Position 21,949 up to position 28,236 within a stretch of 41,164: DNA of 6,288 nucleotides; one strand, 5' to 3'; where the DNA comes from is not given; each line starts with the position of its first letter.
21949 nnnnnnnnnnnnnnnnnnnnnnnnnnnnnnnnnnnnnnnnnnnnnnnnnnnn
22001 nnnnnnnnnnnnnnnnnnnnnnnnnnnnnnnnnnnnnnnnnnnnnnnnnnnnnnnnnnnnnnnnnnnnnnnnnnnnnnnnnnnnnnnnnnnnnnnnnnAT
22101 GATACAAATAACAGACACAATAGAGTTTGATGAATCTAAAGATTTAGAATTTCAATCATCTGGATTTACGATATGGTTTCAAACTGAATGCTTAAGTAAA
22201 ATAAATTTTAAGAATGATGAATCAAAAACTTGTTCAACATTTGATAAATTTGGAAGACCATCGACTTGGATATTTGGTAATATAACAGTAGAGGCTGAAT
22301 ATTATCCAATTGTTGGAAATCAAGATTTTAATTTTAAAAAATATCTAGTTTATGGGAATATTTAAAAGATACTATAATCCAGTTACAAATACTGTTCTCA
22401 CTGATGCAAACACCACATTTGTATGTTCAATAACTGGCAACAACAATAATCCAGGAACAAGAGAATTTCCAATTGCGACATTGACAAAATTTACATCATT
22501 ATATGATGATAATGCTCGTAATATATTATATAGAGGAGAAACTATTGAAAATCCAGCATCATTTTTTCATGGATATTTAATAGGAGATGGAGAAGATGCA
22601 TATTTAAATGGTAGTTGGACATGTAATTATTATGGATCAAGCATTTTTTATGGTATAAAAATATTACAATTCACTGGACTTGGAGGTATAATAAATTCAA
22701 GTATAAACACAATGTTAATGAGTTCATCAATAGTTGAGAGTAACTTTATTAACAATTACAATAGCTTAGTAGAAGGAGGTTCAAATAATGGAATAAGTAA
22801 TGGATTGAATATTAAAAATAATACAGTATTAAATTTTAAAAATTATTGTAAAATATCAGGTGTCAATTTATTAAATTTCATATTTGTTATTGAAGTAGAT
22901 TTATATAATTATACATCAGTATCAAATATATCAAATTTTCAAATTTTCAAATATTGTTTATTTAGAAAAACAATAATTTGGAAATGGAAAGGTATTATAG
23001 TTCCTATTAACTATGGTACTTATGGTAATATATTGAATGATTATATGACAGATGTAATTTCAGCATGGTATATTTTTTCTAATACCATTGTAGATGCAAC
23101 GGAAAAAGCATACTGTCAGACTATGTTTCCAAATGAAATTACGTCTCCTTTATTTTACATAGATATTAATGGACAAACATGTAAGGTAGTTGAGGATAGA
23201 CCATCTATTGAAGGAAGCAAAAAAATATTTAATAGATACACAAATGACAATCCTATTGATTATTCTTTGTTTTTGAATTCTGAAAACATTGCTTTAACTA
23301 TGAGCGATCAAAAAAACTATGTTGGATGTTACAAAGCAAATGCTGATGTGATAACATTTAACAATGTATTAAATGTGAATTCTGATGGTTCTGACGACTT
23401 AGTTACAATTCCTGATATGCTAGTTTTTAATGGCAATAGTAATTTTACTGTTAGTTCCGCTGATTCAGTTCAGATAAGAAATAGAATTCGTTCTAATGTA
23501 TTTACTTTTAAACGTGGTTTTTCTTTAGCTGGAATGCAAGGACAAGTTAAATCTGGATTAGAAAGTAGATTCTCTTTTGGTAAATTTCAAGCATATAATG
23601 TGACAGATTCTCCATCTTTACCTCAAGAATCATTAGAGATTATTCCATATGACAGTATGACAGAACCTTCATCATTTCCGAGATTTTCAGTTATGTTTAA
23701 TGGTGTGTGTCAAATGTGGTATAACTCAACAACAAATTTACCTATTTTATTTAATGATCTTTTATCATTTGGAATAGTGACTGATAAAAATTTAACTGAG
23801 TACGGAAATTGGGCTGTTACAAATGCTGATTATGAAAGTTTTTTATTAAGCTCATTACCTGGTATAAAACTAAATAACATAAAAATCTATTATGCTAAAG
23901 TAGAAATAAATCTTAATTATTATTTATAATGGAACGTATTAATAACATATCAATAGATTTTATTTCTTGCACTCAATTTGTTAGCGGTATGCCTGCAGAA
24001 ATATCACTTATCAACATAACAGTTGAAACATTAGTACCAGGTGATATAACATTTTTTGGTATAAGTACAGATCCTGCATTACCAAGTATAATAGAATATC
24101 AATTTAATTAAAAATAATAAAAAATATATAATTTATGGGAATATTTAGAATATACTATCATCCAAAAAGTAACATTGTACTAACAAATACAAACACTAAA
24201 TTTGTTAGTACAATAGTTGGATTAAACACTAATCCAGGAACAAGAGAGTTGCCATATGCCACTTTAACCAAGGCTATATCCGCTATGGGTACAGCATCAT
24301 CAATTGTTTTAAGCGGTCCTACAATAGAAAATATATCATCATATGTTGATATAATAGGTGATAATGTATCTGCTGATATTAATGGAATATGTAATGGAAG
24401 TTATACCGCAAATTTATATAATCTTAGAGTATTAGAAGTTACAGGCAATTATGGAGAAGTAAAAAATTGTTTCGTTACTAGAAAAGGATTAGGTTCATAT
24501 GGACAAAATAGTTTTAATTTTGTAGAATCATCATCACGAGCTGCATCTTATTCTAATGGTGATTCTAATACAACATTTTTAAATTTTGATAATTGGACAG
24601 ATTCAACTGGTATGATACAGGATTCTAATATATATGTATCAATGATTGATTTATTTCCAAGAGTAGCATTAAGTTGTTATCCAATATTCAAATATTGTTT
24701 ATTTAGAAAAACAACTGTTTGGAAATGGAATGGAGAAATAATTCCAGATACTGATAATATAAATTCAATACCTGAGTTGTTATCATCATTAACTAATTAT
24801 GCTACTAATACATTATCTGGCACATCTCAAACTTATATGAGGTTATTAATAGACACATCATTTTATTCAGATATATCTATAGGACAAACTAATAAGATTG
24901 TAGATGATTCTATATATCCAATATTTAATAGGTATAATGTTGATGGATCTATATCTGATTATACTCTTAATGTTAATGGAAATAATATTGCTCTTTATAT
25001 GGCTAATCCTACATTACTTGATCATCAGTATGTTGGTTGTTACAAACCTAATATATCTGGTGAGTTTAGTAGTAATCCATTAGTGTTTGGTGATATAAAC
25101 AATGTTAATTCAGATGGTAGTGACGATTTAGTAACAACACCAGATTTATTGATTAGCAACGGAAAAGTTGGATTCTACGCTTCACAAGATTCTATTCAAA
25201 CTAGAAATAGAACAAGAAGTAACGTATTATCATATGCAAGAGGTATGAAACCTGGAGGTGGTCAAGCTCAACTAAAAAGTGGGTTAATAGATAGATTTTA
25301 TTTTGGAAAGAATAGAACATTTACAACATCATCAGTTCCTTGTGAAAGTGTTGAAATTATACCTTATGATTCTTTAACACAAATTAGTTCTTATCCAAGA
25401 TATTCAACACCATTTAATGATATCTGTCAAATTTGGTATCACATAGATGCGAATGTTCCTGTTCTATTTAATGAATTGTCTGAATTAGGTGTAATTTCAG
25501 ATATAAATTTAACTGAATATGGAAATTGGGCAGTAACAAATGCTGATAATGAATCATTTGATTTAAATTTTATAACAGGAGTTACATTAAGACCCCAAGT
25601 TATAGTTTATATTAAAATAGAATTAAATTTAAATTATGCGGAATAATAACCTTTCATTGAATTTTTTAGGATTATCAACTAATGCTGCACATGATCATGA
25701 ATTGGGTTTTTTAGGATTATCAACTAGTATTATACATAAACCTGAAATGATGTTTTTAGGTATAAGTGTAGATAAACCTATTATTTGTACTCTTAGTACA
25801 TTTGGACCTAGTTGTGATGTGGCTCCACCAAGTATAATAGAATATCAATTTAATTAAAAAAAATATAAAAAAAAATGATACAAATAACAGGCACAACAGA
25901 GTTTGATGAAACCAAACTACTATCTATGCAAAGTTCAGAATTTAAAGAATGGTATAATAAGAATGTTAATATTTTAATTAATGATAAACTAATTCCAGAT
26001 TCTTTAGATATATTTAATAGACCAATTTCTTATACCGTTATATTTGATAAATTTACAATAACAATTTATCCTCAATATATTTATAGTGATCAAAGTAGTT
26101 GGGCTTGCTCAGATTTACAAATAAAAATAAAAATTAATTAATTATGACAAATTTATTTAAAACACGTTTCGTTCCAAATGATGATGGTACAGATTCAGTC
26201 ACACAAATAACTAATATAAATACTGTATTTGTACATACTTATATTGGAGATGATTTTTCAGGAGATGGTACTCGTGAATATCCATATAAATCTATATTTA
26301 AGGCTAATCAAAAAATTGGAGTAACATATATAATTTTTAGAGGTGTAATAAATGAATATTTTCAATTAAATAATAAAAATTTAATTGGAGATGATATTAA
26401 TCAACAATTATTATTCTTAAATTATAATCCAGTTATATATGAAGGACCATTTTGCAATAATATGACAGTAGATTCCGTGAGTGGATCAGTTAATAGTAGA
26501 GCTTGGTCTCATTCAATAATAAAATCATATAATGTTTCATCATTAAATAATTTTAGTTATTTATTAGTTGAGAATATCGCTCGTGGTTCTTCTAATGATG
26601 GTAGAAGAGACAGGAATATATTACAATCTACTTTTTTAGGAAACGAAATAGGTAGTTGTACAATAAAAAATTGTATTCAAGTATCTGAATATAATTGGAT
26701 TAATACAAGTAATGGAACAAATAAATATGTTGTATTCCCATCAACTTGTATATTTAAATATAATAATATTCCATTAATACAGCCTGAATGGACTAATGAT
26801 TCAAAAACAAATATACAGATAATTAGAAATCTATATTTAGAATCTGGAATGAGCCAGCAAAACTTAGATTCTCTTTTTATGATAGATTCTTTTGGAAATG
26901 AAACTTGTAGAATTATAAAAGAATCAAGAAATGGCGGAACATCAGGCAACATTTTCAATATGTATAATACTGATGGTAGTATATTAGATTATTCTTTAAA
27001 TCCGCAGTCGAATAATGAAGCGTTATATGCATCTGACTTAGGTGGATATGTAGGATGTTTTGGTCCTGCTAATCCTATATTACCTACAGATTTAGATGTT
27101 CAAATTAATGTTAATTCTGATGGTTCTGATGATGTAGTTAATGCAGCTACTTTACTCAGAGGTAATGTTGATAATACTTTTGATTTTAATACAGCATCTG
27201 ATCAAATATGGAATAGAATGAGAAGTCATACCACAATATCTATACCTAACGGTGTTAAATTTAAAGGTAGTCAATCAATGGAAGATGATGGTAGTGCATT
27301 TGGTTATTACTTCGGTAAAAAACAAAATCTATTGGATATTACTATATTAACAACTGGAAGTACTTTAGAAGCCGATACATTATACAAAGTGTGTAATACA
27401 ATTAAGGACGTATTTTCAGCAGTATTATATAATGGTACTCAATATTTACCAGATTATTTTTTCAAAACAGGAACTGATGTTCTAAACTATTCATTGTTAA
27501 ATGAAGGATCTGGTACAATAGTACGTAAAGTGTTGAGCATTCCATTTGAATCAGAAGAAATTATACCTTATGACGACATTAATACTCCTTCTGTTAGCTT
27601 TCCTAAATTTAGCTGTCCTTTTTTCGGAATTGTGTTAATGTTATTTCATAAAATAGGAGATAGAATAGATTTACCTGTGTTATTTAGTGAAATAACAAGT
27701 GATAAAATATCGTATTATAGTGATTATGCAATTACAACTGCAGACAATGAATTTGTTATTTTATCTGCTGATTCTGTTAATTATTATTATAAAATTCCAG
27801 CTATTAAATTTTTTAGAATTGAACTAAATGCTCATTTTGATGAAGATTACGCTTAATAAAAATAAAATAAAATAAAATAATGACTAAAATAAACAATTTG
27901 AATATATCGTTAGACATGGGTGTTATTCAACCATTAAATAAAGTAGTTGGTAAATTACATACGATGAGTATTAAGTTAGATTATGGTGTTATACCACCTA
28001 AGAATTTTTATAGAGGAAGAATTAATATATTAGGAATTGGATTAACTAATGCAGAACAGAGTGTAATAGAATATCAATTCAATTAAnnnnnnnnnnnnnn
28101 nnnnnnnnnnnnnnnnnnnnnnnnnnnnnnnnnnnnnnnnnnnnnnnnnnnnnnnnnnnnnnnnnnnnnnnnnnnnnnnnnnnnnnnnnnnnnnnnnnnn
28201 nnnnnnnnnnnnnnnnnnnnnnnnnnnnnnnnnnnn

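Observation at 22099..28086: Triplicated tailspike cassette (MIQIT mini-gene, ~500-570-aa spike, micro-ORF ending IEYQFN) with nucleotide-identical junctions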

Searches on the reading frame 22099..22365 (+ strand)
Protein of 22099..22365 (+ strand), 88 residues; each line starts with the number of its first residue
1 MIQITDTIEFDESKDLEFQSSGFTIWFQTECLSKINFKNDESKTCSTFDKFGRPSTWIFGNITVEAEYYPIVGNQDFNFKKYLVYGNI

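Call 7: search_protein_families(library=pfam, proteins=[window:22099-22365:+], max_evalue=0.1)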
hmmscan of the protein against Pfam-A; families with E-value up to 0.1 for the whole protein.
window:22099-22365:+ (88 aa): 0 families

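Call 8: search_protein_families(library=phrogs, proteins=[window:22099-22365:+], max_evalue=0.1)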
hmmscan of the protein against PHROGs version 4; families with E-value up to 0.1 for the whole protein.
window:22099-22365:+ (88 aa): 1 family
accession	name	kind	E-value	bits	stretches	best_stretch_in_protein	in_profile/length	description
phrog_18568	-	unknown function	0.016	16.3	1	47-79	52-84/118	-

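Call 56: search_solved_structures(query=A5, max_evalue=5)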
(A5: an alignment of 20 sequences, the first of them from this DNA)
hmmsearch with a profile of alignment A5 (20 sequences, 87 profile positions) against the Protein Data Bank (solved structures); distinct sequences matched with E-value up to 5: 2.
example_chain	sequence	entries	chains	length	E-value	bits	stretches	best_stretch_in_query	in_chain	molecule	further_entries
4yf1_A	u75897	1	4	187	0.34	14.2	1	23-56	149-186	Lmo0812 protein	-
1c3k_A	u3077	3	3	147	0.76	13.1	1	5-40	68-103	AGGLUTININ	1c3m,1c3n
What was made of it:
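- On Tail-fibre assembly chaperones (Tfa, gp38, gp57A and similar): No PDB sequence hit for the mini profile (call 56).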

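Call 81: find_homologous_proteins(query=A5, max_evalue=0.01)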
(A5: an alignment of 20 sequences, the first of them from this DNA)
Query A5 (20 sequences) (88 aa, profile of the alignment): 70 proteins with E <= 0.01 among 303 candidates.
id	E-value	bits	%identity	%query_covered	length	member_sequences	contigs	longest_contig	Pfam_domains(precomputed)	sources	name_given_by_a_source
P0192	4.8e-35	137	30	86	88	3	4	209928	-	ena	-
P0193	6.2e-35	137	36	80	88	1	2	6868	-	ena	-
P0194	3.1e-34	135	28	85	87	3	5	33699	-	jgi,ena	-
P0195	3.2e-34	135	35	84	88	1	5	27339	-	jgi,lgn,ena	-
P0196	4.1e-34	134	39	80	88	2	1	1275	-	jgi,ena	-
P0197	1.2e-33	133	36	80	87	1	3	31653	-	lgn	-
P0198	1.5e-33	132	31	81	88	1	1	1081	-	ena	-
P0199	1.7e-33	132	38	60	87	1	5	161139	-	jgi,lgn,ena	-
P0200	4.5e-33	131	29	80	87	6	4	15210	-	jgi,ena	-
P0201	1.1e-32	130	38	64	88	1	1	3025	-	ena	-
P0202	1.2e-32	130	40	80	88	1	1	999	-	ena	-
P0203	1.4e-32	129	32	64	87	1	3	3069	-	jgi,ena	-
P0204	1.6e-32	129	30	86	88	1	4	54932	-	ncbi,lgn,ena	-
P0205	1.6e-32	129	31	99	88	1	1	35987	-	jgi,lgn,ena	-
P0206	1.8e-32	129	32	81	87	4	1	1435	-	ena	-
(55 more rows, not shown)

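Call 84: search_protein_families(library=ncbifam, proteins=[window:22099-22365:+], max_evalue=0.01)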
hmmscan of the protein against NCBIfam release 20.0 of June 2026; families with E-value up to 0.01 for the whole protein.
window:22099-22365:+ (88 aa): 0 families

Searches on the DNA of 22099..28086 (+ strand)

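Call 5: search_dna_similar(query=window:22099-28086:+, collection=phages, mode=distant)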
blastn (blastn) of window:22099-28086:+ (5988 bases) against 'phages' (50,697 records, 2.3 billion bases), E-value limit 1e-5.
No match.
